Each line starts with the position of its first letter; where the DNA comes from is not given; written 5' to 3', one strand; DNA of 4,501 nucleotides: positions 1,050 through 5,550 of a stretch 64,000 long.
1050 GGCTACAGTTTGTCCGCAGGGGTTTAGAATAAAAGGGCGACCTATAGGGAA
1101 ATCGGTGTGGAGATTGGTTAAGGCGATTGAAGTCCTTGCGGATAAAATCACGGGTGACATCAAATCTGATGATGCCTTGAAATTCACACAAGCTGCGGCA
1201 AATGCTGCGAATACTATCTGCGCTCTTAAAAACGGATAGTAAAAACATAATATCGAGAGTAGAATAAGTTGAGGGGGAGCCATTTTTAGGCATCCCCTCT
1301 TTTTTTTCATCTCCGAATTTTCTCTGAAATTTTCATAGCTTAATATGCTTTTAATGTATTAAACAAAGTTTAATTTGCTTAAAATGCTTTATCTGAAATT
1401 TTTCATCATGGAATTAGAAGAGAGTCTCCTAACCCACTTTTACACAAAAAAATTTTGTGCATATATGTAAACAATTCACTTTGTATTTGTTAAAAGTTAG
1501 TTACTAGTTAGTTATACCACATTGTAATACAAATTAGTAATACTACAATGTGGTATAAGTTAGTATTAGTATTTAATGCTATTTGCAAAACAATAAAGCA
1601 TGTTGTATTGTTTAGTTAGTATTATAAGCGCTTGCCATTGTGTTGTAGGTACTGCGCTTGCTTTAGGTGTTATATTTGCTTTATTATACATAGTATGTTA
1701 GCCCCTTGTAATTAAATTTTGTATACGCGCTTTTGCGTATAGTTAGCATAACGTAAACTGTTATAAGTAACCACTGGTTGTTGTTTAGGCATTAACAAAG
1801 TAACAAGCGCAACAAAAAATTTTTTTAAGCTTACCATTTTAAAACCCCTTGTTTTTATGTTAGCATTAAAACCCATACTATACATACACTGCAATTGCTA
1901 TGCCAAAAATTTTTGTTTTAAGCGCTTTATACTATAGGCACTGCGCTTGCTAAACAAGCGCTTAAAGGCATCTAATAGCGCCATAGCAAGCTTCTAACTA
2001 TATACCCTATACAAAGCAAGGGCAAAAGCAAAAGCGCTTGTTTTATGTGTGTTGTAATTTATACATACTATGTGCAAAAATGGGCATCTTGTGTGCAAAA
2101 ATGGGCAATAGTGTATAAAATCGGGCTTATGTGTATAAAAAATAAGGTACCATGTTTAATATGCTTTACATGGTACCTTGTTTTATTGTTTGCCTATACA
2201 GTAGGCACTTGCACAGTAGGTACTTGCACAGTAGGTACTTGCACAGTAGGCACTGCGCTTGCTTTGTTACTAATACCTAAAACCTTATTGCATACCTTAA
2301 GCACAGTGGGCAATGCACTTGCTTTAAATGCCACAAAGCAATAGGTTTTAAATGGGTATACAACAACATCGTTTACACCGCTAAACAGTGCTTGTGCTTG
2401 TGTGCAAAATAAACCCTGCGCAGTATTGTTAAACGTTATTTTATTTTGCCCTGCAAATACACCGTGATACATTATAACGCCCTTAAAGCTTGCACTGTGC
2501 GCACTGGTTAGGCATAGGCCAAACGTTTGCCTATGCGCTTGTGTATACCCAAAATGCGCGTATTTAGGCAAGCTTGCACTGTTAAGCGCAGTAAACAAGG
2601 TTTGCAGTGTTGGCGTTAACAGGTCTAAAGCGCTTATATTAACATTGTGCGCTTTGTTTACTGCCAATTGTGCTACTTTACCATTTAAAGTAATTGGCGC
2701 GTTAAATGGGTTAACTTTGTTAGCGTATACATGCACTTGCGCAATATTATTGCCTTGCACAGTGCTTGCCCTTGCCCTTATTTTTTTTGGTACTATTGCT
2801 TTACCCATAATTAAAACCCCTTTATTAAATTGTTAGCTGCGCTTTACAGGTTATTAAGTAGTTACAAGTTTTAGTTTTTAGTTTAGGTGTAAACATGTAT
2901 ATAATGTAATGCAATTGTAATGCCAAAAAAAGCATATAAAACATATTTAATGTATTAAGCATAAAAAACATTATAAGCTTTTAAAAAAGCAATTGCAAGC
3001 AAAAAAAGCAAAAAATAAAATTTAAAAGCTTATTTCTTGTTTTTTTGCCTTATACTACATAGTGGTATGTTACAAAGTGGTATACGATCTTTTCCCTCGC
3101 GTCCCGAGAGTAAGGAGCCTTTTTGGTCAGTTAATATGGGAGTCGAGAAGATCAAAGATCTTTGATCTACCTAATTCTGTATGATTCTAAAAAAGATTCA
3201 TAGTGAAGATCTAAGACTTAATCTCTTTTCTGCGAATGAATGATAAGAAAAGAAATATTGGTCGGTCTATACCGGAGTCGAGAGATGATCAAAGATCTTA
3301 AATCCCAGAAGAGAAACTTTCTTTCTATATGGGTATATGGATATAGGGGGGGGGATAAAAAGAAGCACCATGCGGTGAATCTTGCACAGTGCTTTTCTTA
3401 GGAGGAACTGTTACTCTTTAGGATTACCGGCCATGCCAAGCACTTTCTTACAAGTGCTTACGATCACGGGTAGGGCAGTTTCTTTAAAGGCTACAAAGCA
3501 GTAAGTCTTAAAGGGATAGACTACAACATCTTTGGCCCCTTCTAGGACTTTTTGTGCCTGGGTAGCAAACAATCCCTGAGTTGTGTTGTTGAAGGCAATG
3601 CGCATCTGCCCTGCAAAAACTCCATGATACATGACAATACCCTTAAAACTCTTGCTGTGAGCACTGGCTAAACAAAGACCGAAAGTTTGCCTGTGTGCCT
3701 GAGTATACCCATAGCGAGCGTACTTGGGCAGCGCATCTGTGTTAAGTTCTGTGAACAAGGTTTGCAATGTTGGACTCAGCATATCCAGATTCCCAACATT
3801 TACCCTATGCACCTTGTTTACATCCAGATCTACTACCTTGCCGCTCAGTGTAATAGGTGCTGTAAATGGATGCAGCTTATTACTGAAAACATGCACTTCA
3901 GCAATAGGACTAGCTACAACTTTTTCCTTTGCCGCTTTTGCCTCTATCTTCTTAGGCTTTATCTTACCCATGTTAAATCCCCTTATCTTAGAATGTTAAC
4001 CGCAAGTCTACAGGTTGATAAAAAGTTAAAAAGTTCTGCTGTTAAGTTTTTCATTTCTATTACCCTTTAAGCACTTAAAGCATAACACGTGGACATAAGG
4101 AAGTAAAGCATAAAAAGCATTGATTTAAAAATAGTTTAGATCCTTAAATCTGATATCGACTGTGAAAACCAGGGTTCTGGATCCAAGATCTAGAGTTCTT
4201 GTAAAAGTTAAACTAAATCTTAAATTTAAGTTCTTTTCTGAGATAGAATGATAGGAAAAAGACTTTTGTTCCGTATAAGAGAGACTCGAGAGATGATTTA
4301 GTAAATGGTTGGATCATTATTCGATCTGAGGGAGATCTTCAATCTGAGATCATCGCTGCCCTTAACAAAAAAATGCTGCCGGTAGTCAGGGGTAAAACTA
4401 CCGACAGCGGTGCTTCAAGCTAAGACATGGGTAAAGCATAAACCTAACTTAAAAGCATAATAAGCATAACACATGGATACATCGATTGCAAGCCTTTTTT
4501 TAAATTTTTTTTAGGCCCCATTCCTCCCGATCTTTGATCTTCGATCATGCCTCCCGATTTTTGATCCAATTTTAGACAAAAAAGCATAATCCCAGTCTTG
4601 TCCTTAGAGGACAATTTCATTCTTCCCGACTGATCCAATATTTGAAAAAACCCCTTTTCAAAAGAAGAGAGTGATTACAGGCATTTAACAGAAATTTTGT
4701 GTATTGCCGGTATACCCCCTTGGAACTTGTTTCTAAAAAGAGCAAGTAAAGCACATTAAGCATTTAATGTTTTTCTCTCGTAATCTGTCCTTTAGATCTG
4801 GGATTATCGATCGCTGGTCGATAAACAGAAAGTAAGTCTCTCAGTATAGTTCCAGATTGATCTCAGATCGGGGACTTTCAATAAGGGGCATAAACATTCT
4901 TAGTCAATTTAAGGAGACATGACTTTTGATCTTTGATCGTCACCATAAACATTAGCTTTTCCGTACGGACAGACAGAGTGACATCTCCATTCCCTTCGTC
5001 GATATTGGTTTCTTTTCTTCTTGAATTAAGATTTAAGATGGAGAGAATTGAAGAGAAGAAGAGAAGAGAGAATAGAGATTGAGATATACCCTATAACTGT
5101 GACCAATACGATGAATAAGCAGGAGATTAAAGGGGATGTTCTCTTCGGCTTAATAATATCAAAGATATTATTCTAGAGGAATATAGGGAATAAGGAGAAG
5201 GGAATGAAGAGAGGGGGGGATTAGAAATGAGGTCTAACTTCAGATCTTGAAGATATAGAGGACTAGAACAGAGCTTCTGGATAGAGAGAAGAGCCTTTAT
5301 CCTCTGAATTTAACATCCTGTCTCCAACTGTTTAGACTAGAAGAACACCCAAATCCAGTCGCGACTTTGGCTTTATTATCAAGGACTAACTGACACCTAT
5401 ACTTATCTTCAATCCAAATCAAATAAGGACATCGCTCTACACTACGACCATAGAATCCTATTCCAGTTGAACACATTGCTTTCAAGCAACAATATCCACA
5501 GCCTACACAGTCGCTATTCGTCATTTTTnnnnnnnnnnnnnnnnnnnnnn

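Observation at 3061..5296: Non-coding zone saturated with GATC sites, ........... iterons and a 20-bp perfect palindrome: candidate origin or regulatory hub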

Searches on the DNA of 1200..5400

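Call 123: search_rna_families(source=window, start=1200, end=5400, threshold=evalue, max_evalue=1)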
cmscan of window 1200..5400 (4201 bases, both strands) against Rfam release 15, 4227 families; matches with E-value up to 1: 1.
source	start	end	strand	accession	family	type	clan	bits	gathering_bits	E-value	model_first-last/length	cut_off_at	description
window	4979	5069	-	RF03933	MIR6445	Gene; miRNA;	-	22.6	100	0.4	1-117/117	no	MIR6445 microRNA precursor family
